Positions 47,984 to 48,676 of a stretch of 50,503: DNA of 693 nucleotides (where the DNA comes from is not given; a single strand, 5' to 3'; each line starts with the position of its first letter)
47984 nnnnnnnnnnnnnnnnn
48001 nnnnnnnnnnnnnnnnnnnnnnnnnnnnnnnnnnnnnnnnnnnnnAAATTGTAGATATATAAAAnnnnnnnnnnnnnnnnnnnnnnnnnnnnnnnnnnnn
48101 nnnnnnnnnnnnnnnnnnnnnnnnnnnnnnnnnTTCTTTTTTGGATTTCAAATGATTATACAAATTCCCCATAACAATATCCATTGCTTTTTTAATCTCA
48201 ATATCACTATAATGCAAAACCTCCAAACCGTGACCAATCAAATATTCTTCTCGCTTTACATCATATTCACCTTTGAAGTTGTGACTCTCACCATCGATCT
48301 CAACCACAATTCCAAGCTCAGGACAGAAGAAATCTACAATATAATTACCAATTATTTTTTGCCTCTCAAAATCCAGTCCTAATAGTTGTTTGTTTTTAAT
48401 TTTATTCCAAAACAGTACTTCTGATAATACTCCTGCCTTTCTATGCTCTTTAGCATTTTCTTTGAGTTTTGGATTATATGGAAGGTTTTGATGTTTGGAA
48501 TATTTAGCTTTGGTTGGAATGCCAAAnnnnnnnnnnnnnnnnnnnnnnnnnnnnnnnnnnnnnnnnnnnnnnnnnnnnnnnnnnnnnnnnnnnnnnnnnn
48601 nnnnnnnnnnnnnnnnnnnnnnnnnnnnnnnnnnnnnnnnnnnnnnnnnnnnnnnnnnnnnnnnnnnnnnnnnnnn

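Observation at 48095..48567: DUF559 endonuclease module bracketed by GC-rich terminal inverted repeats, sitting in-frame inside a DUF1016-type gene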

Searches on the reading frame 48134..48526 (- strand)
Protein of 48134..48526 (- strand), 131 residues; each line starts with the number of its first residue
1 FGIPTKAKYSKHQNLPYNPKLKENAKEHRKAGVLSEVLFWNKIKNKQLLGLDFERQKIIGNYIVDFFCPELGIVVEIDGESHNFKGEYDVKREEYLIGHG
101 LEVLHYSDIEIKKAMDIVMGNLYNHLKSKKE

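Call 38: find_homologous_proteins(query=window:48134-48526:-, max_evalue=1e-10)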
Query seq(131 aa) (131 aa): 1175 proteins with E <= 1e-10 among 1199 candidates; the best 120 are listed.
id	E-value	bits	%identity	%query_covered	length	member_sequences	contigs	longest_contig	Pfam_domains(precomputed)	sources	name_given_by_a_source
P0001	2.5e-58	214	76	97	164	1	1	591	PF04480.19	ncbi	-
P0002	3.0e-58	213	75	97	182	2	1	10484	PF04480.19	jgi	-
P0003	5.7e-56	206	73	96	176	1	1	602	PF04480.19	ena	-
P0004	1.1e-54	202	71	96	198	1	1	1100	PF04480.19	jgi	jgi:very-short-patch-repair endonuclease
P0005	4.3e-54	200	71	95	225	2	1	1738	PF04480.19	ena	-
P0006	1.1e-52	195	70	95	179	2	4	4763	PF04480.19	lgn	-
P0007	1.1e-47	179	68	92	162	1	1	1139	PF04480.19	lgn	-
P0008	6.1e-47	177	65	95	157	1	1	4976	PF04480.19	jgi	-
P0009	3.5e-46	174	66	92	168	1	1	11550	PF04480.19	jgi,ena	jgi:very-short-patch-repair endonuclease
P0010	3.0e-45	171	65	92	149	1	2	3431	PF04480.19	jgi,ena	jgi:very-short-patch-repair endonuclease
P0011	1.6e-44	169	64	92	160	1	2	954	PF04480.19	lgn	-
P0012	6.9e-44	167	64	92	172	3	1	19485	PF04480.19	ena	-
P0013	1.7e-43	166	66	89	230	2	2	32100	PF04480.19,PF13310.12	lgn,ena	-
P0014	1.9e-43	166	64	92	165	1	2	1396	PF04480.19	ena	-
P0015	3.6e-43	165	59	98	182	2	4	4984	PF04480.19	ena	-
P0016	3.9e-43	165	60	99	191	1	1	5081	PF04480.19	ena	-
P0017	1.9e-42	162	66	89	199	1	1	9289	PF04480.19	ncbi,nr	ncbi:MAG: DUF559 domain-containing protein [Candidatus Cloacimonadales bacterium]|nr:DUF559 domain-c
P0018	4.0e-42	161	61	95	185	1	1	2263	PF04480.19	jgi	-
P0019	5.3e-42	161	63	92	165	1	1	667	PF04480.19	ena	-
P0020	6.4e-42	161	57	96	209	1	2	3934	PF04480.19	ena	-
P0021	9.3e-42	160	60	95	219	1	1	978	PF04480.19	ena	-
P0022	2.8e-41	159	62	93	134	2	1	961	PF04480.19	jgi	-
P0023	2.9e-41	158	64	87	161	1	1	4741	PF04480.19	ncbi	-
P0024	2.9e-41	158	57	93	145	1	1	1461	PF04480.19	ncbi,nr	ncbi:MAG: DUF559 domain-containing protein [Candidatus Contubernalis sp.]|nr:DUF559 domain-containin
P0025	3.2e-41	158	66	85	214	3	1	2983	PF04480.19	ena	-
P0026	3.3e-41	158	63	85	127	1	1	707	PF04480.19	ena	-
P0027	4.4e-41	158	62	90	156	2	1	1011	PF04480.19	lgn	-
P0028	5.2e-41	158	62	86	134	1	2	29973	PF04480.19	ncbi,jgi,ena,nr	ncbi:MAG: DUF559 domain-containing protein [Proteobacteria bacterium]|nr:DUF559 domain-containing pr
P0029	5.3e-41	158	62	90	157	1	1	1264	PF04480.19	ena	-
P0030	8.0e-41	157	63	91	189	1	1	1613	PF04480.19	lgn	-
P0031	8.7e-41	157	60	96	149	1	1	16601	PF04480.19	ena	-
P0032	1.2e-40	156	65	87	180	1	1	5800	PF04480.19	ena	-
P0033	1.6e-40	156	58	95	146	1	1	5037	PF04480.19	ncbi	ncbi:MAG: endonuclease domain-containing protein [Candidatus Scalindua sp.]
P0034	1.8e-40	156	66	85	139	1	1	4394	PF04480.19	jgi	jgi:very-short-patch-repair endonuclease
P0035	2.0e-40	156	64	85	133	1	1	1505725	PF04480.19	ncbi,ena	-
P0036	2.4e-40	156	62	90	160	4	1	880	PF04480.19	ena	-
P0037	2.6e-40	155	59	97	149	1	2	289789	PF04480.19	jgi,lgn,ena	jgi:very-short-patch-repair endonuclease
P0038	2.7e-40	155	60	88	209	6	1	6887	PF04480.19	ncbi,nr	ncbi:MAG: endonuclease domain-containing protein [Candidatus Aenigmarchaeota archaeon]|nr:endonuclea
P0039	3.0e-40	155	59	89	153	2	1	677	PF04480.19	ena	-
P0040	4.6e-40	155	66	80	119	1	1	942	PF04480.19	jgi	-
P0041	4.7e-40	155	63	88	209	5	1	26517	PF04480.19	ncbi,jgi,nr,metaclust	ncbi:MAG: hypothetical protein UT02_C0017G0023 [Parcubacteria group bacterium GW2011_GWC2_38_7]|nr:M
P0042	4.8e-40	155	58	97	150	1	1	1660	PF04480.19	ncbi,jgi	jgi:very-short-patch-repair endonuclease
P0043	5.2e-40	154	59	96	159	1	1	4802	PF04480.19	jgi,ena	-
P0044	5.4e-40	154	62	90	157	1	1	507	PF04480.19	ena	-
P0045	5.7e-40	154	59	96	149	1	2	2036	PF04480.19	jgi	jgi:very-short-patch-repair endonuclease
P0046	6.4e-40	154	66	83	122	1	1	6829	PF04480.19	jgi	-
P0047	8.0e-40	154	57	92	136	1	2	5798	PF04480.19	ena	-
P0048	9.0e-40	154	60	95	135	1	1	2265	PF04480.19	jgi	-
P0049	9.3e-40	154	62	87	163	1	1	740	PF04480.19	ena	-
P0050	1.1e-39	153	59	92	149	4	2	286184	PF04480.19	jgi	jgi:very-short-patch-repair endonuclease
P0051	1.1e-39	153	65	80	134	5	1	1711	PF04480.19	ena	-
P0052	1.2e-39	153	63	85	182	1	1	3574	PF04480.19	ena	-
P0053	1.2e-39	153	61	87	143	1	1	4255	PF04480.19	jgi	-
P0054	1.3e-39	153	64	90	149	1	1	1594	PF04480.19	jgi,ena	jgi:very-short-patch-repair endonuclease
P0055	1.6e-39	153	61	92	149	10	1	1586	PF04480.19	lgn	-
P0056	1.8e-39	153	61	90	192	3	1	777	PF04480.19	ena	-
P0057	1.9e-39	153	58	88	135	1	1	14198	PF04480.19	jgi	jgi:very-short-patch-repair endonuclease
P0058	2.0e-39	153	60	96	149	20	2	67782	PF04480.19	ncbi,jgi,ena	-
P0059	2.6e-39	152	59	97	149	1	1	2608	PF04480.19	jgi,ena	jgi:very-short-patch-repair endonuclease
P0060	2.7e-39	152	60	92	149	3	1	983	PF04480.19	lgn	-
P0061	2.9e-39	152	57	97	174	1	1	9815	PF04480.19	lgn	-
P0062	3.1e-39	152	62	89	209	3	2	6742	PF04480.19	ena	-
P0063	3.3e-39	152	60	89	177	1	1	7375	PF04480.19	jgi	jgi:very-short-patch-repair endonuclease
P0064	3.5e-39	152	63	85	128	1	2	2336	PF04480.19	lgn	-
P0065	3.6e-39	152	59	88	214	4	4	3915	PF04480.19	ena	-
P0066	3.9e-39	152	58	92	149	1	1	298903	PF04480.19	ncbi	-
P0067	4.0e-39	152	58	97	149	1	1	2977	PF04480.19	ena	-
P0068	4.6e-39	151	61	87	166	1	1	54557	PF04480.19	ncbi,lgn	-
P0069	4.6e-39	151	63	85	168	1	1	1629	PF04480.19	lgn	-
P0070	4.9e-39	151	58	92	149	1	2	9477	PF04480.19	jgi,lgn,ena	jgi:very-short-patch-repair endonuclease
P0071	5.6e-39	151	61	85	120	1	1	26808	PF04480.19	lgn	-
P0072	6.5e-39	151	54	94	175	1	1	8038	PF04480.19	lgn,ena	-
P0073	6.6e-39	151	55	96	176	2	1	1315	PF04480.19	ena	-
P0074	6.9e-39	151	66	80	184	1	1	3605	PF04480.19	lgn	-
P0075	7.4e-39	151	55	98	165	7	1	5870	PF04480.19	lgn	-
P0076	7.4e-39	151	60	91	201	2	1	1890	PF04480.19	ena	-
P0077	7.8e-39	151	60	90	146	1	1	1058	PF04480.19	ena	-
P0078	1.5e-38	150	55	95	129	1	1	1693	PF04480.19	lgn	-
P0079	1.6e-38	150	63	87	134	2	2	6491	PF04480.19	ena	-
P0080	1.6e-38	150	55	98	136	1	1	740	PF04480.19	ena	-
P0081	1.7e-38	150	60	89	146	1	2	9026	PF04480.19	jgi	jgi:very-short-patch-repair endonuclease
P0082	1.7e-38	149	59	91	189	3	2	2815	PF04480.19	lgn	-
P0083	1.8e-38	149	55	92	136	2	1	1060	PF04480.19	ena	-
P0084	1.9e-38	149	58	92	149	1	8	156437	PF04480.19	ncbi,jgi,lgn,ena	-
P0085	1.9e-38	149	62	88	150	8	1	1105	PF04480.19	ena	-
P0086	2.0e-38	149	61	87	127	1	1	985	PF04480.19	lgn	-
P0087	2.2e-38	149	60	81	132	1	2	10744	PF04480.19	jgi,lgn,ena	jgi:very-short-patch-repair endonuclease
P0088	2.4e-38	149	58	98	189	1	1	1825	PF04480.19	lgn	-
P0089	2.4e-38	149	61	87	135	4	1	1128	PF04480.19,PF18741.8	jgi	jgi:very-short-patch-repair endonuclease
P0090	2.5e-38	149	64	88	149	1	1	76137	PF04480.19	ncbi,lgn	-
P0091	2.5e-38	149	59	92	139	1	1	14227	PF04480.19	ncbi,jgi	jgi:very-short-patch-repair endonuclease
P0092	3.2e-38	149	61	87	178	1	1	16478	PF04480.19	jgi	jgi:very-short-patch-repair endonuclease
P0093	3.3e-38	149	62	85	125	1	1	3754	PF04480.19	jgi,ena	-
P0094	3.8e-38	148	59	89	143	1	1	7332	PF04480.19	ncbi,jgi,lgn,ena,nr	ncbi:MAG: DUF559 domain-containing protein [Oscillospiraceae bacterium]|nr:DUF559 domain-containing 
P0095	4.0e-38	148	64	85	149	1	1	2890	PF04480.19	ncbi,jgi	jgi:very-short-patch-repair endonuclease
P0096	5.1e-38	148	58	93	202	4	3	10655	PF04480.19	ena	-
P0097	5.1e-38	148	53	98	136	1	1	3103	PF04480.19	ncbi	-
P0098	5.3e-38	148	60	90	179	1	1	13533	PF04480.19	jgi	-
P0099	6.5e-38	148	61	85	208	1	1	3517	PF04480.19,PF18741.8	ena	-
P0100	6.8e-38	148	62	88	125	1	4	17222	PF04480.19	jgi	jgi:very-short-patch-repair endonuclease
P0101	6.9e-38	148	58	90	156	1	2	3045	PF04480.19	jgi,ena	-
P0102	6.9e-38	148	64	82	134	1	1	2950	PF04480.19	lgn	-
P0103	7.1e-38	147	60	89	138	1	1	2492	PF04480.19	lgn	-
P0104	7.2e-38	147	60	88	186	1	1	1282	PF04480.19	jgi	jgi:very-short-patch-repair endonuclease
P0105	1.1e-37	147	58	87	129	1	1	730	PF04480.19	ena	-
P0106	1.1e-37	147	58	92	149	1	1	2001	PF04480.19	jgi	-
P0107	1.2e-37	147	57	90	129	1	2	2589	PF04480.19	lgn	-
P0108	1.2e-37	147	53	98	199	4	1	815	PF04480.19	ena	-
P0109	1.5e-37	146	61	87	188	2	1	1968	PF04480.19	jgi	-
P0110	1.5e-37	146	59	92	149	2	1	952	PF04480.19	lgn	-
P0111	1.6e-37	146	58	91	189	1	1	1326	PF04480.19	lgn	-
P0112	1.7e-37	146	53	97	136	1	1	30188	PF04480.19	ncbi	-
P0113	1.7e-37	146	62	85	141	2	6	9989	PF04480.19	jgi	jgi:very-short-patch-repair endonuclease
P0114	1.7e-37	146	60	88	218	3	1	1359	PF04480.19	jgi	-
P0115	2.0e-37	146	60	87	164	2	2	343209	PF04480.19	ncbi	-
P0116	2.1e-37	146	65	77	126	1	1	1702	PF04480.19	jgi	-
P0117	2.5e-37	146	57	95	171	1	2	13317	PF04480.19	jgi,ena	-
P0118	2.5e-37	146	63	83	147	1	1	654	PF04480.19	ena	-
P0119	2.7e-37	146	59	90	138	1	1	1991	PF04480.19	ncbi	-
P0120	2.9e-37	146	64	84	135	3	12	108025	PF04480.19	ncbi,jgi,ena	ncbi:DUF559 domain-containing protein [Francisellaceae bacterium CB299]|jgi:very-short-patch-repair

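Call 50: find_encoding_contigs(protein=P0013, flank=6000, max_places=1)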
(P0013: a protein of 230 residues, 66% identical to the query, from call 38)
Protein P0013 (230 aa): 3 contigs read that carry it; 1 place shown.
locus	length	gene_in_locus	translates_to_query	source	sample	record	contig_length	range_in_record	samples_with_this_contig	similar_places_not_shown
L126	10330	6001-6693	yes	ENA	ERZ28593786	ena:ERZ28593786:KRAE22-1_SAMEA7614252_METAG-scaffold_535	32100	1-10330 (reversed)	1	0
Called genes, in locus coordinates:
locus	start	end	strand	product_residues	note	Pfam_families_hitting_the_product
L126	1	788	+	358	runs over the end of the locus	PF00534:Glycos_transf_1, PF13692:Glyco_trans_1_4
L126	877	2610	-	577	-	PF00916:Sulfate_transp, PF01740:STAS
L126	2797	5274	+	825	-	-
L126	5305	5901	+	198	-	-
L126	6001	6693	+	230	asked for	PF13310:Virulence_RhuM, PF04480:DUF559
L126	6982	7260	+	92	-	PF02583:Trns_repr_metal (weak)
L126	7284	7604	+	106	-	PF00581:Rhodanese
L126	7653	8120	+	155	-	PF00581:Rhodanese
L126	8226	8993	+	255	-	PF01925:TauE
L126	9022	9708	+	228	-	PF00753:Lactamase_B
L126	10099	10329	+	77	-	?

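Call 51: find_encoding_contigs(protein=P0035, flank=6000, max_places=1)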
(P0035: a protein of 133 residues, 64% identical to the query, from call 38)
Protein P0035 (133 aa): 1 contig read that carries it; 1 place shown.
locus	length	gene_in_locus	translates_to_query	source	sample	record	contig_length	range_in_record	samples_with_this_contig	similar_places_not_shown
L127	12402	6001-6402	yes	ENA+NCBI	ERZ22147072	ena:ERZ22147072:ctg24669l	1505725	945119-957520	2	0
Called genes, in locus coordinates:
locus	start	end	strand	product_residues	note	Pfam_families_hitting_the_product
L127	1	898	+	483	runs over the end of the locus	PF00089:Trypsin, PF13365:Trypsin_2, PF00595:PDZ, PF13180:PDZ_2, PF17820:PDZ_6, PF00595:PDZ, PF13180:PDZ_2, PF17820:PDZ_6 (weak), +1 more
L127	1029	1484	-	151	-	-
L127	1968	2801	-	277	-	PF11276:DUF3078 (weak)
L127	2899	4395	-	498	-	PF01336:tRNA_anti-codon, PF00152:tRNA-synt_2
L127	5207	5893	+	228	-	-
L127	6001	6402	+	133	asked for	PF04480:DUF559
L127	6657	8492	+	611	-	PF13240:Zn_Ribbon_1, PF13248:Zn_ribbon_3 (weak), PF00069:Pkinase, PF07714:PK_Tyr_Ser-Thr, PF03109:ABC1 (weak), PF03781:FGE-sulfatase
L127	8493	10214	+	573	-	PF13240:Zn_Ribbon_1 (faint), PF00069:Pkinase, PF07714:PK_Tyr_Ser-Thr, PF03109:ABC1 (weak), PF03781:FGE-sulfatase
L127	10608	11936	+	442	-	PF02169:LPP20 (weak)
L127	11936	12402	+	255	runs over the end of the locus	PF00481:PP2C (weak), PF13672:PP2C_2, PF07228:SpoIIE (faint)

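Call 52: find_encoding_contigs(protein=P0115, flank=6000, max_places=1)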
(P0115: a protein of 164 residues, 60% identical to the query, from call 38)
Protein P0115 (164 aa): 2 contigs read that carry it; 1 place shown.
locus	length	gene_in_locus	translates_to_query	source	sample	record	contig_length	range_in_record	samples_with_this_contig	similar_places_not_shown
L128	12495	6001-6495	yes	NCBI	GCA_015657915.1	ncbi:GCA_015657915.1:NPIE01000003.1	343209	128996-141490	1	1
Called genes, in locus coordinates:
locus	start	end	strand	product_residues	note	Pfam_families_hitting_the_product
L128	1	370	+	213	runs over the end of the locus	PF05430:Methyltransf_30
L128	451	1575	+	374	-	PF13173:AAA_14, PF13401:AAA_22 (faint), PF13635:DUF4143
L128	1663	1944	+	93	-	-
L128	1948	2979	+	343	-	PF05496:RuvB_N, PF00004:AAA, PF07728:AAA_5 (faint), PF17864:AAA_lid_4, PF05491:WHD_RuvB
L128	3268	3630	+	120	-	-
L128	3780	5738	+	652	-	PF13181:TPR_8 (faint), PF00515:TPR_1 (faint), PF07719:TPR_2 (faint), PF13424:TPR_12, PF17874:TPR_MalT, PF13424:TPR_12 (weak), PF00512:HisKA (weak), PF02518:HATPase_c, +1 more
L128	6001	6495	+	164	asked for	PF04480:DUF559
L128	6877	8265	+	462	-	PF00072:Response_reg, PF00004:AAA (faint), PF00158:Sigma54_activat, PF14532:Sigma54_activ_2, PF07728:AAA_5, PF25601:AAA_lid_14, PF02954:HTH_8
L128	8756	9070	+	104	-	-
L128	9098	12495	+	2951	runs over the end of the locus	PF02210:Laminin_G_2 (weak), PF07953:Toxin_R_bind_N (weak), PF13385:Laminin_G_3, PF02415:Chlam_PMP (faint), PF13229:Beta_helix (faint), PF13385:Laminin_G_3, PF13620:CarboxypepD_reg (faint), PF13205:Big_5 (faint)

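Call 53: find_encoding_contigs(protein=P0120, flank=6000, max_places=1)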
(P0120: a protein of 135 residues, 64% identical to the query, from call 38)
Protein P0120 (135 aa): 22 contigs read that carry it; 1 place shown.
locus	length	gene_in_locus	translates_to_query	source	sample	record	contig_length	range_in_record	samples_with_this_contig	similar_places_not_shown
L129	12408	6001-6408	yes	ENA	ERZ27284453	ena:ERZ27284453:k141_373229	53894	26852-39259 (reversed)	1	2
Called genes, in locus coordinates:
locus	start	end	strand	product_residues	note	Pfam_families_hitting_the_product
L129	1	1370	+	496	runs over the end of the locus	PF13522:GATase_6, PF13537:GATase_7, PF00156:Pribosyltran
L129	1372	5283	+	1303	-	PF18076:FGAR-AT_N, PF18072:FGAR-AT_linker, PF02769:AIRS_C, PF22689:FGAR-AT_PurM_N-like, PF02769:AIRS_C, PF13507:GATase_5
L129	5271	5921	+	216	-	PF10544:T5orf172, PF13455:MUG113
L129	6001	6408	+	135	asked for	PF04480:DUF559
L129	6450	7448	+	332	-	PF13310:Virulence_RhuM, PF02661:Fic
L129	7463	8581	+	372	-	PF26604:CBU_0592, PF01263:Aldose_epim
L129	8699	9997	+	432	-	PF00206:Lyase_1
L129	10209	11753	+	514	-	-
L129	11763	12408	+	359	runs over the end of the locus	-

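Call 59: find_related_loci(query=A6, collection=metagenome_contigs, flank=3000)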
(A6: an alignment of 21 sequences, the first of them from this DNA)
Query A6 (108 aa) in metagenome_contigs; peptide patterns used: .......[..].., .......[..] (x = any residue, [..] = any of these).
600 stretches matched a pattern (row limit reached: there are more); 572 encode a relative of the query (tblastn E <= 1e-3); the best 80 are kept; 80 distinct loci.
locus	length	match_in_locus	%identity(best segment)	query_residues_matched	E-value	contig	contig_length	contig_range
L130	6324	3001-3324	72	1-108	4e-48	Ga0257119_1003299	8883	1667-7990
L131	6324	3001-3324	72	1-108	4e-48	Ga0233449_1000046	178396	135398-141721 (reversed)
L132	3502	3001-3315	65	1-105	2e-45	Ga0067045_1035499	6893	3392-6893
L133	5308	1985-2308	69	1-108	3e-45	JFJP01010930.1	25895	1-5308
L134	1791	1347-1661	67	1-105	3e-45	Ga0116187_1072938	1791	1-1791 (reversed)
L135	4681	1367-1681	66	1-105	2e-44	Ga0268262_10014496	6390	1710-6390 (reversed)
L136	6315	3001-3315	67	1-105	2e-44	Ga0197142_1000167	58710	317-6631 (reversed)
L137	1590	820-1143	67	1-108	1e-44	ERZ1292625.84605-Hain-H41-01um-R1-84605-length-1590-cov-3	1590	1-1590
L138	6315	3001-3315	64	1-105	6e-43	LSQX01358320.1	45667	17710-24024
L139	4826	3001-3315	64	1-105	1e-42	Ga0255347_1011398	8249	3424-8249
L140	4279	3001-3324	61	1-108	2e-42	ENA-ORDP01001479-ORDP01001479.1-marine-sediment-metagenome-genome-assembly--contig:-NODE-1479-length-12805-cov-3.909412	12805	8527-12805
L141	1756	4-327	62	1-108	4e-43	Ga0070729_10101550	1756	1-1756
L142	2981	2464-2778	61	1-105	6e-42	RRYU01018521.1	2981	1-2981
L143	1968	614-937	63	1-108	3e-42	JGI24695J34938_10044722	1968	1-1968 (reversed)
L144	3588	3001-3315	61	1-105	6e-42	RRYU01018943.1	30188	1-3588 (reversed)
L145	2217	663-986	60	1-108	1e-41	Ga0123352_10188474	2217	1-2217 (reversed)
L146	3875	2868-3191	61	1-108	3e-41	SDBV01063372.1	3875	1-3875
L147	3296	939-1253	61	1-105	2e-41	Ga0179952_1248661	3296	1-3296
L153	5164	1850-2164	60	1-105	2e-40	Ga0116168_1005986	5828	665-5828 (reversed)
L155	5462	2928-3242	62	1-105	2e-40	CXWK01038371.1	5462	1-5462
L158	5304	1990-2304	63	1-105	5e-40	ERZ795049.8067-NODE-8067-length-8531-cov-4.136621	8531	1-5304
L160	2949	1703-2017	62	1-105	8e-40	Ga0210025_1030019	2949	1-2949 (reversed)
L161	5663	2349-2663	63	1-105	9e-40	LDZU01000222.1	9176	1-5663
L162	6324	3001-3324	59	1-108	1e-39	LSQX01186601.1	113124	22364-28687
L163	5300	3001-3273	66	1-91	1e-39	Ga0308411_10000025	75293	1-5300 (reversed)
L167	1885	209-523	60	1-105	3e-39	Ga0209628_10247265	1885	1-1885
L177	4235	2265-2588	57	1-108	6e-38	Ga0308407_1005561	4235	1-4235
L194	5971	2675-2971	63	1-99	1e-36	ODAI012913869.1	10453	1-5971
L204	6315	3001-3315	54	1-105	1e-35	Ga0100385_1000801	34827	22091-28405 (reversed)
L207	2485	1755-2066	55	1-104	2e-35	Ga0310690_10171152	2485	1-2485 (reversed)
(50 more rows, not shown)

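Call 70: search_protein_families(library=pfam, proteins=[L130:1648-5796:+, L133:506-3433:+, L155:87-3851:+, L204:145-3918:+, L161:1245-4082:+, L153:659-3001:+, L147:3-2912:+, L163:2017-5118:+, L158:1978-4725:+], max_evalue=0.00001)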
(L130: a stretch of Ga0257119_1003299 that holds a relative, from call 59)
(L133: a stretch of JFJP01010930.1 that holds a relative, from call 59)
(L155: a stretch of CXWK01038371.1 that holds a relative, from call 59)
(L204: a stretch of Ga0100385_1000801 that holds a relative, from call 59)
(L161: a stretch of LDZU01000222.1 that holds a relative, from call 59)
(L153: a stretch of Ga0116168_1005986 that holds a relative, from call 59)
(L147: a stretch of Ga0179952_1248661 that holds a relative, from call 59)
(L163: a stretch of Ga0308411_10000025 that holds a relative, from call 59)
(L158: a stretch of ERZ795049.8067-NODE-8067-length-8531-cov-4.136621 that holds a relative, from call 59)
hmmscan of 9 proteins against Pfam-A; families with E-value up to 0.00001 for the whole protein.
L130:1648-5796:+ (1383 aa): 3 families
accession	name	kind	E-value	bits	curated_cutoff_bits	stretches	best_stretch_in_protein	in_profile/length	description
PF07669.17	Eco57I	-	4.2e-30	105.5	25.3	1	671-914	1-161/171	Eco57I restriction-modification methylase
PF04480.18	DUF559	-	4.4e-26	91.3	20.6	1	457-561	2-106/109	Protein of unknown function (DUF559)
PF02384.22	N6_Mtase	-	1.1e-12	48.3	20.4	0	825-948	118-246/311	N-6 DNA Methylase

L133:506-3433:+ (976 aa): 3 families
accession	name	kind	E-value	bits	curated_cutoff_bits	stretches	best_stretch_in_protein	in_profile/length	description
PF04480.18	DUF559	-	2.1e-26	92.3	20.6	1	499-603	2-106/109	Protein of unknown function (DUF559)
PF01555.25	N6_N4_Mtase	-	3.8e-17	63.4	26.7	1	185-252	148-213/221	DNA methylase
PF01170.24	UPF0020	-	3.9e-06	27.1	22.3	0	219-321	27-126/197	RMKL-like, methyltransferase domain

L155:87-3851:+ (1255 aa): 4 families
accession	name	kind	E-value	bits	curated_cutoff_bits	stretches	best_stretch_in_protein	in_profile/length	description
PF18135.7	Type_ISP_C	-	2e-84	284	25.9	2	1082-1248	184-342/342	Type ISP C-terminal specificity domain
PF04480.18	DUF559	-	6.4e-29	100.4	20.6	1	954-1056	3-105/109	Protein of unknown function (DUF559)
PF02384.22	N6_Mtase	-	6.6e-09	35.9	20.4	1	303-408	4-74/311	N-6 DNA Methylase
PF07669.17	Eco57I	-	1.3e-06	29.1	25.3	1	496-604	60-158/171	Eco57I restriction-modification methylase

L204:145-3918:+ (1258 aa): 5 families
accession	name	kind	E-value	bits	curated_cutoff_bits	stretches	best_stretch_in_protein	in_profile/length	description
PF18135.7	Type_ISP_C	-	3.3e-69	234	25.9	2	1094-1250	185-340/342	Type ISP C-terminal specificity domain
PF04480.18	DUF559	-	5.7e-29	100.6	20.6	1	958-1059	2-103/109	Protein of unknown function (DUF559)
PF02384.22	N6_Mtase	-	1.6e-11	44.6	20.4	1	295-580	3-203/311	N-6 DNA Methylase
PF07669.17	Eco57I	-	1.4e-09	38.7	25.3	1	482-591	60-166/171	Eco57I restriction-modification methylase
PF20473.4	MmeI_Mtase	-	2.8e-09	37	27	1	366-581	6-218/259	MmeI, DNA-methyltransferase domain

L161:1245-4082:+ (946 aa): 2 families
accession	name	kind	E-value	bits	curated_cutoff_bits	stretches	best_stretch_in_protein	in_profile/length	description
PF01555.25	N6_N4_Mtase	-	1.4e-39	136.8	26.7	1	547-756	1-215/221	DNA methylase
PF04480.18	DUF559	-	1.6e-25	89.5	20.6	1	374-475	2-103/109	Protein of unknown function (DUF559)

L153:659-3001:+ (781 aa): 2 families
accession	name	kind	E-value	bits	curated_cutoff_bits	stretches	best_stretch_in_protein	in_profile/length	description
PF04480.18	DUF559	-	1.7e-27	95.9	20.6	1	404-508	3-107/109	Protein of unknown function (DUF559)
PF01555.25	N6_N4_Mtase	-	2.9e-13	50.7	26.7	1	585-624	178-217/221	DNA methylase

L147:3-2912:+ (970 aa): 2 families
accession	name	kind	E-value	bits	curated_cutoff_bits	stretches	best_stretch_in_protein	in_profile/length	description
PF01555.25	N6_N4_Mtase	-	8.5e-31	108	26.7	1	498-825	1-214/221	DNA methylase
PF04480.18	DUF559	-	6.2e-28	97.3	20.6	1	319-424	3-108/109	Protein of unknown function (DUF559)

L163:2017-5118:+ (1034 aa): 2 families
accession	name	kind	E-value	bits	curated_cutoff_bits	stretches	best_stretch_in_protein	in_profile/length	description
PF01555.25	N6_N4_Mtase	-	1.2e-37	130.4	26.7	1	560-821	1-217/221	DNA methylase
PF04480.18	DUF559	-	6e-30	103.8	20.6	1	335-438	3-106/109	Protein of unknown function (DUF559)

L158:1978-4725:+ (916 aa): 5 families
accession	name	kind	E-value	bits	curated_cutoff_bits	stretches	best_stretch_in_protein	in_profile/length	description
PF11867.13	T1RH-like_C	-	3.7e-130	434.5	26.8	1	584-911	1-328/329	Type I restriction enzyme HindI endonuclease subunit-like, C-terminal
PF18766.7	SWI2_SNF2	-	1.2e-74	251.2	26.7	1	159-395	14-219/221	SWI2/SNF2 ATPase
PF04480.18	DUF559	-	4.8e-27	94.4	20.6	1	11-110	3-102/109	Protein of unknown function (DUF559)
PF22679.2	T1R_D3-like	-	2.8e-22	80.3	27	1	495-567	82-156/158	Type I restriction enzyme subunit R domain 3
PF04851.21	ResIII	-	1.1e-16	61.7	22.5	1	160-333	20-163/164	Type III restriction enzyme, res subunit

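Call 74: search_solved_structures(query=A6, max_evalue=0.01, show_alignments=2)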
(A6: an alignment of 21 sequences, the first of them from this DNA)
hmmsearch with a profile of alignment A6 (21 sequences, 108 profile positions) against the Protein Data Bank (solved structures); distinct sequences matched with E-value up to 0.01: 1.
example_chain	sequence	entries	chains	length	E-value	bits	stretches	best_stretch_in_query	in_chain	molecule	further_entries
3hrl_A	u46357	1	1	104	1.9e-20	76.5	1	21-107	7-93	Endonuclease-Like Protein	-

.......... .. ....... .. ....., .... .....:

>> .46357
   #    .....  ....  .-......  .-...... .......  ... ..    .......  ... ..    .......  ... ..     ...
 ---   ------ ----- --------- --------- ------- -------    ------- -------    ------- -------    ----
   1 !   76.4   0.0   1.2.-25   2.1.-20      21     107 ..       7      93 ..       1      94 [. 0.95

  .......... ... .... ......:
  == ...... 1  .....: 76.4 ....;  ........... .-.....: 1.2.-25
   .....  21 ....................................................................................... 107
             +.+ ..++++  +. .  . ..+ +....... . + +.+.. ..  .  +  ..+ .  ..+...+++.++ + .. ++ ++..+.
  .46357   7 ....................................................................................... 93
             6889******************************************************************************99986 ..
